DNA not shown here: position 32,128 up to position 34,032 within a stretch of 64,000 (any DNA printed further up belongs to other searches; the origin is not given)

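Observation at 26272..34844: Seven-gene lipid-carrier-dependent glycosylation island fused behind rpoN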

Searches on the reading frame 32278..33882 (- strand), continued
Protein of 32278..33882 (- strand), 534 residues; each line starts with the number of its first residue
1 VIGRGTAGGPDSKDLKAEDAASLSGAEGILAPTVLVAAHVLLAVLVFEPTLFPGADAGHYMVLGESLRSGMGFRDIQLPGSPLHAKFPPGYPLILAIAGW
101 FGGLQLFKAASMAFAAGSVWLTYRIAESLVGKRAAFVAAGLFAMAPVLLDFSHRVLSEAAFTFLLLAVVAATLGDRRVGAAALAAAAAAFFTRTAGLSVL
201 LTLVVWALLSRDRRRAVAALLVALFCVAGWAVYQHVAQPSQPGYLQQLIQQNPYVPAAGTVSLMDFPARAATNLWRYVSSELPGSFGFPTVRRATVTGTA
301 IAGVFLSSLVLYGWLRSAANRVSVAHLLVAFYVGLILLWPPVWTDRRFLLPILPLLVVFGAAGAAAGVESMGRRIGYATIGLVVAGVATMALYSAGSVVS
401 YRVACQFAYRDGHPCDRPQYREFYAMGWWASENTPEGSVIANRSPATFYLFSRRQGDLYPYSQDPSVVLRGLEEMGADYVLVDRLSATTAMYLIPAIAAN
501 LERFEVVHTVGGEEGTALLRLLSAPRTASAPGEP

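Call 81: find_encoding_contigs(protein=P0302, flank=10000, max_places=2)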
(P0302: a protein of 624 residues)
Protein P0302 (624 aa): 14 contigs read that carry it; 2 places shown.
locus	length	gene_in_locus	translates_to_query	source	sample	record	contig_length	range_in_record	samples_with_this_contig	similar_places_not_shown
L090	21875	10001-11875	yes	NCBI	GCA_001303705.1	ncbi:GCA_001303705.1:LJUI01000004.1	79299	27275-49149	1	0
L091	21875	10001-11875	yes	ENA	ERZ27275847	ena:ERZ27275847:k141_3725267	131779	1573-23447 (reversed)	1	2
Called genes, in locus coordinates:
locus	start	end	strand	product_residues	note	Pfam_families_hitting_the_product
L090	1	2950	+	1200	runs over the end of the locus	PF00069:Pkinase, PF07714:PK_Tyr_Ser-Thr, PF13176:TPR_7 (faint), PF13191:AAA_16, PF07719:TPR_2 (faint), PF13424:TPR_12, PF13424:TPR_12, PF17874:TPR_MalT (weak), +4 more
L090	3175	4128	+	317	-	PF01073:3Beta_HSD (weak), PF01370:Epimerase, PF02719:Polysacc_synt_2, PF04321:RmlD_sub_bind, PF16363:GDP_Man_Dehyd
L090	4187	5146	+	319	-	PF01073:3Beta_HSD (weak), PF01370:Epimerase, PF02719:Polysacc_synt_2 (weak), PF04321:RmlD_sub_bind, PF13460:NAD_binding_10 (weak), PF16363:GDP_Man_Dehyd, PF07993:NAD_binding_4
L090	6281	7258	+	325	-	PF03706:LPG_synthase_TM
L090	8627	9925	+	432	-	PF03721:UDPG_MGDP_dh_N, PF00984:UDPG_MGDP_dh, PF03720:UDPG_MGDP_dh_C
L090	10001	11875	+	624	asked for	-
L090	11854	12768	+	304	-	PF13641:Glyco_tranf_2_3 (weak), PF00535:Glycos_transf_2, PF10111:Glyco_tranf_2_2 (weak)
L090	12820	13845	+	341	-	PF03706:LPG_synthase_TM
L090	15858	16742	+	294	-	PF03706:LPG_synthase_TM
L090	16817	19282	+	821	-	PF09586:YfhO (weak)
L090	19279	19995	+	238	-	PF00535:Glycos_transf_2, PF13641:Glyco_tranf_2_3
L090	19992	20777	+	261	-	PF00535:Glycos_transf_2, PF13641:Glyco_tranf_2_3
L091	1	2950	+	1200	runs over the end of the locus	PF00069:Pkinase, PF07714:PK_Tyr_Ser-Thr, PF13176:TPR_7 (faint), PF13191:AAA_16, PF07719:TPR_2 (faint), PF13424:TPR_12, PF13424:TPR_12, PF17874:TPR_MalT (weak), +4 more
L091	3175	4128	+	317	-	PF01073:3Beta_HSD (weak), PF01370:Epimerase, PF02719:Polysacc_synt_2, PF04321:RmlD_sub_bind, PF16363:GDP_Man_Dehyd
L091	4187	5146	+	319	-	PF01073:3Beta_HSD (weak), PF01370:Epimerase, PF02719:Polysacc_synt_2 (weak), PF04321:RmlD_sub_bind, PF13460:NAD_binding_10 (weak), PF16363:GDP_Man_Dehyd, PF07993:NAD_binding_4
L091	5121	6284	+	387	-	PF13439:Glyco_transf_4, PF13579:Glyco_trans_4_4 (weak), PF20706:GT4-conflict, PF00534:Glycos_transf_1, PF13692:Glyco_trans_1_4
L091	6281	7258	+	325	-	PF03706:LPG_synthase_TM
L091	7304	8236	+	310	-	PF00535:Glycos_transf_2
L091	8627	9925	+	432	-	PF03721:UDPG_MGDP_dh_N, PF00984:UDPG_MGDP_dh, PF03720:UDPG_MGDP_dh_C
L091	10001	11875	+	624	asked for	-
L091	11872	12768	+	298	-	PF00535:Glycos_transf_2, PF10111:Glyco_tranf_2_2 (weak), PF13641:Glyco_tranf_2_3 (weak)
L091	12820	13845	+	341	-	PF03706:LPG_synthase_TM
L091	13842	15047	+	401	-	PF13477:Glyco_trans_4_2 (faint), PF13439:Glyco_transf_4, PF13579:Glyco_trans_4_4, PF20706:GT4-conflict, PF00534:Glycos_transf_1, PF13692:Glyco_trans_1_4, PF13524:Glyco_trans_1_2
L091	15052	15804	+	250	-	PF13489:Methyltransf_23, PF08241:Methyltransf_11, PF08242:Methyltransf_12, PF13649:Methyltransf_25, PF13847:Methyltransf_31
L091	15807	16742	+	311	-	PF03706:LPG_synthase_TM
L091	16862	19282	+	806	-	PF09586:YfhO (weak)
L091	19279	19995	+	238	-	PF00535:Glycos_transf_2, PF13641:Glyco_tranf_2_3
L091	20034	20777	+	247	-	PF00535:Glycos_transf_2, PF13641:Glyco_tranf_2_3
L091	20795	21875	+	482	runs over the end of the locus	PF02310:B12-binding (faint), PF04055:Radical_SAM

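Call 82: find_encoding_contigs(protein=P0338, flank=10000, max_places=1)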
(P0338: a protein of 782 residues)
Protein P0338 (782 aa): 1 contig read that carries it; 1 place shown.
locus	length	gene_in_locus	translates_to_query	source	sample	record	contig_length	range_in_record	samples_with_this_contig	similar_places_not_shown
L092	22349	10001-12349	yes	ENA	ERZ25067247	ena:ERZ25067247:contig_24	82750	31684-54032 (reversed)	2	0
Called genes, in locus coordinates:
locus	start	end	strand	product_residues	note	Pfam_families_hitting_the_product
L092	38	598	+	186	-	PF01862:PvlArgDC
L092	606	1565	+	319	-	PF00491:Arginase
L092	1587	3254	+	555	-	PF13091:PLDc_2, PF00614:PLDc (faint), PF13091:PLDc_2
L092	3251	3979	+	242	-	PF02683:DsbD_TM, PF13386:DsbD_2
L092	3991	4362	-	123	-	PF00005:ABC_tran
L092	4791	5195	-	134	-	PF00664:ABC_membrane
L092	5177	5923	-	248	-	PF00664:ABC_membrane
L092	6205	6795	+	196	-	-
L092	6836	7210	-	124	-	PF01546:Peptidase_M20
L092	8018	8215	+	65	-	-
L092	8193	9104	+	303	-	PF22198:GKRP_SIS_2 (weak), PF22645:GKRP_SIS_N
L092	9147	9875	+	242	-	PF03702:AnmK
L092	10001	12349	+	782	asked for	PF03702:AnmK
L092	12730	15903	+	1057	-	PF26549:Tricorn_N (weak), PF26550:Tricorn_2nd, PF26549:Tricorn_N (weak), PF07676:PD40 (weak)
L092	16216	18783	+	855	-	PF00317:Ribonuc_red_lgN, PF02867:Ribonuc_red_lgC, PF12637:TSCPD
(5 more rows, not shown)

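Call 83: find_encoding_contigs(protein=P0361, flank=10000, max_places=1)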
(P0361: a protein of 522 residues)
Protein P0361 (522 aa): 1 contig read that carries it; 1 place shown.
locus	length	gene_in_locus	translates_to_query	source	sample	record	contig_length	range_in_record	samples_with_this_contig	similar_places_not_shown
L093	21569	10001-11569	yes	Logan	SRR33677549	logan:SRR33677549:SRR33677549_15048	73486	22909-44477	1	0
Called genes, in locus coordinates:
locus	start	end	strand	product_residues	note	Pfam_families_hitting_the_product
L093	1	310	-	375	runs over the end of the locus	PF00266:Aminotran_5, PF01212:Beta_elim_lyase (weak)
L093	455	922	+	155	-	PF02142:MGS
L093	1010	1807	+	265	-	-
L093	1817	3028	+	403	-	PF01551:Peptidase_M23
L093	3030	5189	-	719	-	PF00912:Transgly, PF00905:Transpeptidase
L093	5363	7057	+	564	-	PF12895:ANAPC3 (faint), PF25064:ARM_TT21_5th (faint), PF13429:TPR_15 (faint), PF17874:TPR_MalT (faint), PF13371:TPR_9 (weak), PF23914:TPR_CcmH_CycH, PF13432:TPR_16 (weak), PF07719:TPR_2 (weak), +13 more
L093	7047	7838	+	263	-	PF14125:DUF4292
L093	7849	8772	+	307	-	PF00535:Glycos_transf_2, PF10111:Glyco_tranf_2_2, PF13641:Glyco_tranf_2_3 (weak)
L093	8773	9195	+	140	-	PF04138:GtrA_DPMS_TM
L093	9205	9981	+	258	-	PF00535:Glycos_transf_2, PF13641:Glyco_tranf_2_3 (weak)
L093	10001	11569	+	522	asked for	PF02366:PMT (weak)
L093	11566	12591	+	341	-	PF00535:Glycos_transf_2, PF10111:Glyco_tranf_2_2, PF13506:Glyco_transf_21, PF13641:Glyco_tranf_2_3, PF13632:Glyco_trans_2_3 (weak)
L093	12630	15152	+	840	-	-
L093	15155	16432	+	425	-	PF13579:Glyco_trans_4_4 (weak), PF13439:Glyco_transf_4 (weak)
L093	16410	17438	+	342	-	PF01408:GFO_IDH_MocA, PF01488:Shikimate_DH (weak), PF03807:F420_oxidored (faint), PF03447:NAD_binding_3 (weak), PF02894:GFO_IDH_MocA_C, PF22685:Gal80p_C-like (weak), PF22725:GFO_IDH_MocA_C3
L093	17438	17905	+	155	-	PF25084:LbH_EIF2B (weak), PF25087:GMPPB_C (weak), PF00132:Hexapep, PF14602:Hexapep_2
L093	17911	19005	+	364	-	PF01041:DegT_DnrJ_EryC1, PF01053:Cys_Met_Meta_PP (faint), PF01212:Beta_elim_lyase (weak), PF00155:Aminotran_1_2, PF00266:Aminotran_5 (weak)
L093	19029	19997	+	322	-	PF06662:C5-epim_C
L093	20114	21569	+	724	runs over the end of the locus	PF00282:Pyridoxal_deC, PF21391:tyr_de_CO2_C (weak)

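Call 84: find_encoding_contigs(protein=P0233, flank=10000, max_places=1)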
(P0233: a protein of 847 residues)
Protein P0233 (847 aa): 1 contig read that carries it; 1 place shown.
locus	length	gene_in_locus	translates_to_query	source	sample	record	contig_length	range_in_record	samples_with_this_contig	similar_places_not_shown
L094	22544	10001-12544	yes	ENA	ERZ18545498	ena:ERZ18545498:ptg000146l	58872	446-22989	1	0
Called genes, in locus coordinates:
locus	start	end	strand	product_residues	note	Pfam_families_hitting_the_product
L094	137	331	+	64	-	-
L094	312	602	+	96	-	-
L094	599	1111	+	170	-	PF01475:FUR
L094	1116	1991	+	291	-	PF00491:Arginase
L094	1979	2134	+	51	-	-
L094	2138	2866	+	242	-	PF02683:DsbD_TM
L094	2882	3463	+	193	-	PF00578:AhpC-TSA, PF08534:Redoxin, PF13098:Thioredoxin_2 (weak)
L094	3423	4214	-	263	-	PF00005:ABC_tran, PF02463:SMC_N (weak)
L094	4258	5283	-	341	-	PF00664:ABC_membrane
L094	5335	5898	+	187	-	-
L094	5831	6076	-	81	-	-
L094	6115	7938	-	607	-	PF01019:G_glu_transpept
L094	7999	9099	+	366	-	PF22645:GKRP_SIS_N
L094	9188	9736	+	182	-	-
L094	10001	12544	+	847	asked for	-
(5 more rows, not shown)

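Call 90: list_cluster_members(proteins=[P0227, P0229, P0231, P0236, P0240, P0243, P0249, P0253, P0258, P0265])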
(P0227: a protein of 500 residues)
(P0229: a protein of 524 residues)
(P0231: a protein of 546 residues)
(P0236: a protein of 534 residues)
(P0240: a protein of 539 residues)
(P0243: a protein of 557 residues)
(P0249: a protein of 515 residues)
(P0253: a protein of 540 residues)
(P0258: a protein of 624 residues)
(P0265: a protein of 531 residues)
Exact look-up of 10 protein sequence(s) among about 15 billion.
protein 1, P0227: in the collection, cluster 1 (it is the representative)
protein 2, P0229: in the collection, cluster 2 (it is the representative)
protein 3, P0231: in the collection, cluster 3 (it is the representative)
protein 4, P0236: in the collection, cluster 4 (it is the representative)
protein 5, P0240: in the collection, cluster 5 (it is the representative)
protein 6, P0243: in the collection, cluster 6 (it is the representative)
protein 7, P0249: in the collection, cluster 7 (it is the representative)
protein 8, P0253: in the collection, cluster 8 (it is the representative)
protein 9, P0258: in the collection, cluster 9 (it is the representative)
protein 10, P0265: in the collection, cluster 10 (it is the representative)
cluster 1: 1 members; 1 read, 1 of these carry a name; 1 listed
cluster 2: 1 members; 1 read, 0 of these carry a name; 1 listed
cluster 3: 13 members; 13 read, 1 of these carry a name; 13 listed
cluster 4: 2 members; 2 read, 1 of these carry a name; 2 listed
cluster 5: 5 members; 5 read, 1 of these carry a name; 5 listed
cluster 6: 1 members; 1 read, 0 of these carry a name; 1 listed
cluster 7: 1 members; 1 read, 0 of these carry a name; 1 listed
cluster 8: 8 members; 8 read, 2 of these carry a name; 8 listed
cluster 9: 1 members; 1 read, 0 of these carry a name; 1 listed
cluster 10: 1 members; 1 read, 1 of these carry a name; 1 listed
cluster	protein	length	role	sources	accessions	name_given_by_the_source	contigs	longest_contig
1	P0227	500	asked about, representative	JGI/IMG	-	hypothetical protein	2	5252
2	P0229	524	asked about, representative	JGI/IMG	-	-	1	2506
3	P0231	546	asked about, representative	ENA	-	-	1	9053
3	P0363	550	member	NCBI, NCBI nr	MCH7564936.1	MAG: glycosyltransferase family 39 protein [Gemmatimonadetes bacterium] | glycosyltransferase family 39 protein [Gemmatimonadota bacterium]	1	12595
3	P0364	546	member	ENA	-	-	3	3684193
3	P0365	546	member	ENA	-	-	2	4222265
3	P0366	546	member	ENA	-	-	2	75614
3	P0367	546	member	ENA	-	-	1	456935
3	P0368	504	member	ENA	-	-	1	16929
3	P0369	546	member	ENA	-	-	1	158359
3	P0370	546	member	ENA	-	-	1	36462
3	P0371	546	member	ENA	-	-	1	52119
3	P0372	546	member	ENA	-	-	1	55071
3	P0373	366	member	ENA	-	-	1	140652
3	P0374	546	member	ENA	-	-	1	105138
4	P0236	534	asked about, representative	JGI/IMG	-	-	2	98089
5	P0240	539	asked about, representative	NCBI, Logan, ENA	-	-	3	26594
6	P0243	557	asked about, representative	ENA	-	-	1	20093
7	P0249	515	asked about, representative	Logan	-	-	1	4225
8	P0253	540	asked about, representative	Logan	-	-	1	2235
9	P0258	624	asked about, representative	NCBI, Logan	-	-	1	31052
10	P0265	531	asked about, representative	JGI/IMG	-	hypothetical protein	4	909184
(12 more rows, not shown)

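Call 91: find_encoding_contigs(protein=P0236, flank=10000, max_places=1)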
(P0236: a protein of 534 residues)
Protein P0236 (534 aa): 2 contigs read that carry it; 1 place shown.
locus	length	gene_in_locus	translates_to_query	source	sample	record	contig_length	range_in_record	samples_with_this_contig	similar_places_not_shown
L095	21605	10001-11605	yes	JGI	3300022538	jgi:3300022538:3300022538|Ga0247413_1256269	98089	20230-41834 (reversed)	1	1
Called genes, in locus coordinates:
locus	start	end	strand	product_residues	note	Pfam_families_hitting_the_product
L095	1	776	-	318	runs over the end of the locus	PF03706:LPG_synthase_TM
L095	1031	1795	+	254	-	PF13709:DUF4159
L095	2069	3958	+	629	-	-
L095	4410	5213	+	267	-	PF01551:Peptidase_M23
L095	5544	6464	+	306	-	PF13489:Methyltransf_23, PF13649:Methyltransf_25, PF13847:Methyltransf_31, PF08241:Methyltransf_11, PF08242:Methyltransf_12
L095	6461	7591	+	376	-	PF00534:Glycos_transf_1, PF13692:Glyco_trans_1_4, PF13524:Glyco_trans_1_2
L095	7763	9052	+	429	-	PF03721:UDPG_MGDP_dh_N, PF00984:UDPG_MGDP_dh, PF03720:UDPG_MGDP_dh_C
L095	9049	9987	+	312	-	PF01073:3Beta_HSD, PF01370:Epimerase, PF02719:Polysacc_synt_2 (faint), PF04321:RmlD_sub_bind (faint), PF07993:NAD_binding_4 (faint), PF16363:GDP_Man_Dehyd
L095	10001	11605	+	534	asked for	-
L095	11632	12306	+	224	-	PF00535:Glycos_transf_2, PF10111:Glyco_tranf_2_2 (weak), PF13641:Glyco_tranf_2_3 (weak)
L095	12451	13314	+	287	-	PF03706:LPG_synthase_TM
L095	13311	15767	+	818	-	PF09586:YfhO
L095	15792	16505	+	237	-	PF00535:Glycos_transf_2, PF10111:Glyco_tranf_2_2 (weak), PF13641:Glyco_tranf_2_3 (weak)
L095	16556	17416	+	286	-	PF00535:Glycos_transf_2, PF13641:Glyco_tranf_2_3, PF13632:Glyco_trans_2_3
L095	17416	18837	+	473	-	PF13727:CoA_binding_3, PF02397:Bac_transf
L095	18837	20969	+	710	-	PF07494:Reg_prop (faint)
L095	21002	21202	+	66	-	-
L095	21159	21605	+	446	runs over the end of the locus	PF02113:Peptidase_S13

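Call 92: find_encoding_contigs(protein=P0240, flank=10000, max_places=1)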
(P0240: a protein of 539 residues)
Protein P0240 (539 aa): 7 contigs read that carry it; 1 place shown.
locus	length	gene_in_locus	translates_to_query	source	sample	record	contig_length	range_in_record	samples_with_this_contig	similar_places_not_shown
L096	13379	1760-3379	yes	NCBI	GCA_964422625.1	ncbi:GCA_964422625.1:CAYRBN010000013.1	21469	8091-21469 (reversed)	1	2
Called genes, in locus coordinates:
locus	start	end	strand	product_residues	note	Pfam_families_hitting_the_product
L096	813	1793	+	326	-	PF03706:LPG_synthase_TM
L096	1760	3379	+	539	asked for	PF02366:PMT (weak), PF13231:PMT_2, PF26626:DUF8201 (weak)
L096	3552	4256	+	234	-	PF13489:Methyltransf_23, PF13649:Methyltransf_25, PF13847:Methyltransf_31, PF08241:Methyltransf_11, PF08242:Methyltransf_12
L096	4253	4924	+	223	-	PF00535:Glycos_transf_2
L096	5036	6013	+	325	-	PF00108:Thiolase_N, PF08545:ACP_syn_III, PF08541:ACP_syn_III_C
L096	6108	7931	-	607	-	PF00682:HMGL-like, PF02436:PYC_OADA, PF00364:Biotin_lipoyl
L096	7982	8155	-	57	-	-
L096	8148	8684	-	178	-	-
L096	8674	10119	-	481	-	PF02384:N6_Mtase, PF07669:Eco57I, PF01420:Methylase_S (weak)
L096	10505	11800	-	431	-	PF01979:Amidohydro_1, PF07969:Amidohydro_3 (weak), PF12890:DHOase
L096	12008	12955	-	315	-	PF02729:OTCace_N, PF00185:OTCace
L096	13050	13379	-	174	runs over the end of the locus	PF00156:Pribosyltran, PF14681:UPRTase (weak)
